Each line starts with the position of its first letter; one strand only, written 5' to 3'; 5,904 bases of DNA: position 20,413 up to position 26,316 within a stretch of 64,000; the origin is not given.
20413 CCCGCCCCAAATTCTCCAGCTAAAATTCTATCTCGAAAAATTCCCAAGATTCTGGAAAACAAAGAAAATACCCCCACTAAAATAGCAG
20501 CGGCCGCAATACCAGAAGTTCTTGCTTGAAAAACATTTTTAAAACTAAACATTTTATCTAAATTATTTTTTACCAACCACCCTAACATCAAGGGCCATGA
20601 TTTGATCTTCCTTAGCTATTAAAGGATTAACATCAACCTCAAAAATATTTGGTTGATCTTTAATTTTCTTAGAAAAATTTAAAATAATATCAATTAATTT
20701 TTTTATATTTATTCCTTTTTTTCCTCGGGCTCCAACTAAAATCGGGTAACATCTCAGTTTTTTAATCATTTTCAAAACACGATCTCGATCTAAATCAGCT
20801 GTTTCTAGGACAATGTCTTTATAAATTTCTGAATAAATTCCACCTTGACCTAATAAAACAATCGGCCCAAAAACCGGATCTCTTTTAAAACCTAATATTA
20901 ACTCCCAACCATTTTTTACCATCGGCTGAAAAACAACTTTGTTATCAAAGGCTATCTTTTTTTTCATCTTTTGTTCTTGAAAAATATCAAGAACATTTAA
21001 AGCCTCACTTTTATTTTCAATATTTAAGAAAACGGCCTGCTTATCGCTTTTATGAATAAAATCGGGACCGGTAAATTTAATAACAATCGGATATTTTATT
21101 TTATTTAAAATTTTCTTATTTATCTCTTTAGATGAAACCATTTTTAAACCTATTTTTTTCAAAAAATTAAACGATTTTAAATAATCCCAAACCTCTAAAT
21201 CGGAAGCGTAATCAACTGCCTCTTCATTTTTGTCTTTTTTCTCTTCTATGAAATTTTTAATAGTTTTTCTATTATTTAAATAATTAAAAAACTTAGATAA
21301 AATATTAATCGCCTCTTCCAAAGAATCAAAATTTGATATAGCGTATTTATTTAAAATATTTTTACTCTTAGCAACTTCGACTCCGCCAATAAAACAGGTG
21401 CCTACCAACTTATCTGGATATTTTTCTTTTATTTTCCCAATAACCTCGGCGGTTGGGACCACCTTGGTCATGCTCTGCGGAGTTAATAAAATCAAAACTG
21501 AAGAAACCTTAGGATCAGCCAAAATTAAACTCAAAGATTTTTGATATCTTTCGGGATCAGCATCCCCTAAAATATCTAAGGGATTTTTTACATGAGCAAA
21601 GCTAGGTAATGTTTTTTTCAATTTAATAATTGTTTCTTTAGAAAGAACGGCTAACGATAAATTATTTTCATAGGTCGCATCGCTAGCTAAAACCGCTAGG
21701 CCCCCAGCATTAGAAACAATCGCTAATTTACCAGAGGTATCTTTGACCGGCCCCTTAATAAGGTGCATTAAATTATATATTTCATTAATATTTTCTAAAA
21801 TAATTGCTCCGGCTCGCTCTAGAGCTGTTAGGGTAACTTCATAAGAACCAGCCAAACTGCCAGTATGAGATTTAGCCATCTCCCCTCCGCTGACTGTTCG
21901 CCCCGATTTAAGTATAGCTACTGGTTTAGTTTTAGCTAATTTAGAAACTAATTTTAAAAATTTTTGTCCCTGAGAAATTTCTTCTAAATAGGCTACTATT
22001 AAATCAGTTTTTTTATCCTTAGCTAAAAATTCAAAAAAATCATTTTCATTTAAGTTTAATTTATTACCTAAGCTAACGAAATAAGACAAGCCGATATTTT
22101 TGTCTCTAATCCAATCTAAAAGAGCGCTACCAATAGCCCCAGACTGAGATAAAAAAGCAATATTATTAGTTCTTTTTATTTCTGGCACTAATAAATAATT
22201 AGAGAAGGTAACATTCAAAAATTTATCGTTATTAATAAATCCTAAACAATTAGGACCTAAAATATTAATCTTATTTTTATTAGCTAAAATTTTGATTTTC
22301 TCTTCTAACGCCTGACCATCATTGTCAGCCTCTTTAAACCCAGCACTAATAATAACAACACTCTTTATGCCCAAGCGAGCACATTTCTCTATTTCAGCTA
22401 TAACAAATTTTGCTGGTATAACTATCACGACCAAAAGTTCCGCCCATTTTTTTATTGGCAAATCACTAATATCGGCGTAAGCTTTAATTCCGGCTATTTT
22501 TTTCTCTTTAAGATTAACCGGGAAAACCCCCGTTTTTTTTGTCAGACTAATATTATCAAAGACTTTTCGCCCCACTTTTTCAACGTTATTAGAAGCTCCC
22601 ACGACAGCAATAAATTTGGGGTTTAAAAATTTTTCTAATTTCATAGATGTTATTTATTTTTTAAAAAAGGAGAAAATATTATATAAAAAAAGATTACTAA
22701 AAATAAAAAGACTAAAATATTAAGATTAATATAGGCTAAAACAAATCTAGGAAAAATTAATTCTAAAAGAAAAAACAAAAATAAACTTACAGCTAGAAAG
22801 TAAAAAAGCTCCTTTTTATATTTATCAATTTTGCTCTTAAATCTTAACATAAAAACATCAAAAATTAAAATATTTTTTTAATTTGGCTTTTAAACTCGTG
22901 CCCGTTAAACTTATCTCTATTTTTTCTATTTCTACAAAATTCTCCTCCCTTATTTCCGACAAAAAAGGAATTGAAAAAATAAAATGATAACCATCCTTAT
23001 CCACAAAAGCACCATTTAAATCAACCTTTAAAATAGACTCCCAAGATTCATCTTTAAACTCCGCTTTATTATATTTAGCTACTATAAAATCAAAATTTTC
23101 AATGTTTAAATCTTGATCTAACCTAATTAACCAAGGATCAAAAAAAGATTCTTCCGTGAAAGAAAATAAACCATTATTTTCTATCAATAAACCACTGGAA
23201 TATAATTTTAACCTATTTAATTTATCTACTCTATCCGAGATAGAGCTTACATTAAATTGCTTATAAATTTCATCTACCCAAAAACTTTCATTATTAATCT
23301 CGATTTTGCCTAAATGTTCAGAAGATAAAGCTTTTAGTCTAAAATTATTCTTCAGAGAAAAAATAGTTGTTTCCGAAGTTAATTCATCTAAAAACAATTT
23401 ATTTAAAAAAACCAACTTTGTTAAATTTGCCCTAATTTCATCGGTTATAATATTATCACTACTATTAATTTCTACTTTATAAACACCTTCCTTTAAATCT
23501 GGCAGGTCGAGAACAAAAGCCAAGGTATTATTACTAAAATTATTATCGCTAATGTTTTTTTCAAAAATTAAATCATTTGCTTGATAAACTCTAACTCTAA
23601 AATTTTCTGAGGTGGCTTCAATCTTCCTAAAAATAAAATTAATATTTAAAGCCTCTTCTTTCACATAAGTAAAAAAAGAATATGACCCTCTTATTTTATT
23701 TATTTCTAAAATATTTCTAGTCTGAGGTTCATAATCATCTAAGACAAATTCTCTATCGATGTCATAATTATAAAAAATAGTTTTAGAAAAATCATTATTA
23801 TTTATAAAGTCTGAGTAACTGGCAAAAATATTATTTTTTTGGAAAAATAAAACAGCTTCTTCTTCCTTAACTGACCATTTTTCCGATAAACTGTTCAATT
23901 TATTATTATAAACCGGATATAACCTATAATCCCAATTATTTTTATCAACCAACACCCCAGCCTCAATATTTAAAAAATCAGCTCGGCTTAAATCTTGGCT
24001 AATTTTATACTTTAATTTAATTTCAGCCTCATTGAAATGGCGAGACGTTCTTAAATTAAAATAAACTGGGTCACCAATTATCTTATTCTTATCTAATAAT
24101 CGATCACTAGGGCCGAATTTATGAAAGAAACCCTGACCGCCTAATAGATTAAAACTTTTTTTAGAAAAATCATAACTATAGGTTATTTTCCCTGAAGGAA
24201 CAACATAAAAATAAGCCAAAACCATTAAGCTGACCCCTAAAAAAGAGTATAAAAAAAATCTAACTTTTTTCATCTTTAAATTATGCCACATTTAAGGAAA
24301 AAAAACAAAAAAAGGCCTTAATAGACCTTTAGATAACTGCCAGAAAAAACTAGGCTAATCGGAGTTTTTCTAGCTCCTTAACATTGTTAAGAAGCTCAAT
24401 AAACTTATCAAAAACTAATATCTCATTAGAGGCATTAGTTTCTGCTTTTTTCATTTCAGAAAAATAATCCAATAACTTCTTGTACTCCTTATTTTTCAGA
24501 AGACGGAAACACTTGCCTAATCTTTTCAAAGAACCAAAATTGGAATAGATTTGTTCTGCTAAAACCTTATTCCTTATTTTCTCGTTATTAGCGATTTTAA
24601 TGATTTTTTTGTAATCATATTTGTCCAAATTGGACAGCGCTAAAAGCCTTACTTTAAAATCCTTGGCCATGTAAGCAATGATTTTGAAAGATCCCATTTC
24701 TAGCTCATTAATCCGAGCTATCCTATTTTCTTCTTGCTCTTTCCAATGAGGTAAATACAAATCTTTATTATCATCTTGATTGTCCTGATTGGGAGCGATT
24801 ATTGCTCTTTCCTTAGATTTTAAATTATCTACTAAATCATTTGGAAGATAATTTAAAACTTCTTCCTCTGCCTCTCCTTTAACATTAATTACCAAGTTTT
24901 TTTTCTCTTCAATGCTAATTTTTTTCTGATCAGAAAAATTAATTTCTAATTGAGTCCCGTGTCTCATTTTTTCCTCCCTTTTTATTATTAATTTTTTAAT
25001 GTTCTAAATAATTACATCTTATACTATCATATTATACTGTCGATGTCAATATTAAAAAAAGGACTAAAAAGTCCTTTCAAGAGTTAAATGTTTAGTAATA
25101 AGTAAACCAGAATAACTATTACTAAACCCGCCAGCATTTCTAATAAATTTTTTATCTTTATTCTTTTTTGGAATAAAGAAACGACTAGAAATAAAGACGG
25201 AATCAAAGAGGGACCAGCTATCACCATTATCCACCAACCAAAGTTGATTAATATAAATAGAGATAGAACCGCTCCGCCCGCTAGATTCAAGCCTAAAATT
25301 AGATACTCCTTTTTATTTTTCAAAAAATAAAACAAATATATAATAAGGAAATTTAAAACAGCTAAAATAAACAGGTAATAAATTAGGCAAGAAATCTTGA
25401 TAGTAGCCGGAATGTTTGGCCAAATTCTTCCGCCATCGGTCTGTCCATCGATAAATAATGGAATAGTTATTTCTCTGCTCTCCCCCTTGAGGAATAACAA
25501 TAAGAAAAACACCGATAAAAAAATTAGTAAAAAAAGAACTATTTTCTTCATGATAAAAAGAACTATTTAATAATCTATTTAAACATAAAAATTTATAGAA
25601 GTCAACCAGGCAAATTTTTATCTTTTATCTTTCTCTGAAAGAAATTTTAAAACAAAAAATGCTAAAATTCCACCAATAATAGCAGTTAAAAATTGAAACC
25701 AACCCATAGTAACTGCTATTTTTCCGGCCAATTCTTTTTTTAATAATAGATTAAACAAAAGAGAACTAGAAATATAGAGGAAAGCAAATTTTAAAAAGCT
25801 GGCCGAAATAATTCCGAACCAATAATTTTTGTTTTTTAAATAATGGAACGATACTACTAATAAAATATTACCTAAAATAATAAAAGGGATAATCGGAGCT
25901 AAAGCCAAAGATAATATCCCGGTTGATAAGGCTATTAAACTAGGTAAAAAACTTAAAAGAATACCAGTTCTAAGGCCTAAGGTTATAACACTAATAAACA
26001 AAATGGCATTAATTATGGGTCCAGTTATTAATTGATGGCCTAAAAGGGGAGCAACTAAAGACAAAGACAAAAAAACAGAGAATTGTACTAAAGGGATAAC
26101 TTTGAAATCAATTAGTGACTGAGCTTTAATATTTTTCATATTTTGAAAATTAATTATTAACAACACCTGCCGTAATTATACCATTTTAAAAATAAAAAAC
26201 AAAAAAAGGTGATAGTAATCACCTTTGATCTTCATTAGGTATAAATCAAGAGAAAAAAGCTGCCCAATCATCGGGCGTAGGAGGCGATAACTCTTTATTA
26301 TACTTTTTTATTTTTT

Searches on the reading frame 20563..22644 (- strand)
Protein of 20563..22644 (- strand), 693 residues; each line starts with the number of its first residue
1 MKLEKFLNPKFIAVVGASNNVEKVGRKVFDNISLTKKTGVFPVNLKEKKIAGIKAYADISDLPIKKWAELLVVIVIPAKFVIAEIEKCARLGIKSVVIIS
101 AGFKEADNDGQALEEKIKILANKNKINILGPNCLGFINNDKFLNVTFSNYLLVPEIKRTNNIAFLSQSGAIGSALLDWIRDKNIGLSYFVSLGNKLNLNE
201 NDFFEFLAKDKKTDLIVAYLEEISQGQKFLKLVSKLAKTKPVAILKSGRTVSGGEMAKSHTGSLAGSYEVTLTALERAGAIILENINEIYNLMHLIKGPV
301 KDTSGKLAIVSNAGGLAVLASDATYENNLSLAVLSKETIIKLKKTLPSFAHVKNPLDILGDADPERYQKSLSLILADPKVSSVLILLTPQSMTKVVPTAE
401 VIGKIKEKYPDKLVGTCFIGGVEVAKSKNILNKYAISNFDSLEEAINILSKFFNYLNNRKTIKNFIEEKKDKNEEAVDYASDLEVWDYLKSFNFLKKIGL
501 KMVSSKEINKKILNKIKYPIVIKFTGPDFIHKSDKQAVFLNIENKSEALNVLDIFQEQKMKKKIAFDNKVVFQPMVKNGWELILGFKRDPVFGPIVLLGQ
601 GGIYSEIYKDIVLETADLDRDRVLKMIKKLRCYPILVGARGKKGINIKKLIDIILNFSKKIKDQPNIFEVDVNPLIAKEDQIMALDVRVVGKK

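Call 61: search_protein_families(library=pfam, proteins=[window:20563-22644:-], max_evalue=0.001)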
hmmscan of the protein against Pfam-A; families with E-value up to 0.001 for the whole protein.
window:20563-22644:- (693 aa): 5 families
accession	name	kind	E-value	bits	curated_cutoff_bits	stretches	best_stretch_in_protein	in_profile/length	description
PF13549.11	ATP-grasp_5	-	6.2e-48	163.5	27.6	1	501-689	30-219/221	ATP-grasp domain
PF13607.11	Succ_CoA_lig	-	2.8e-46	157.1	27.4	1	161-295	3-137/138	Succinyl-CoA ligase like flavodoxin domain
PF13380.12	CoA_binding_2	-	1.2e-19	71.3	22.8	1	12-138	3-115/116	CoA binding domain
PF19045.5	Ligase_CoA_2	-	9.8e-14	52.1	23.7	1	308-450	2-149/162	Ligase-CoA domain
PF02629.25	CoA_binding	-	6.6e-11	43.3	22.3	1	12-102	6-97/97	CoA binding domain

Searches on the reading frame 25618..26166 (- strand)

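Call 77: search_protein_families(library=pfam, proteins=[window:25618-26166:-], max_evalue=0.001)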
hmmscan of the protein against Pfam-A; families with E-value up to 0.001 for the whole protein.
window:25618-26166:- (182 aa): 1 family
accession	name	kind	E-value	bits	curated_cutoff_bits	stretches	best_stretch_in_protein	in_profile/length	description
PF12822.12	ECF_trnsprt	-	3.7e-06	27.5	30.7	1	26-175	3-167/169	ECF transporter, substrate-specific component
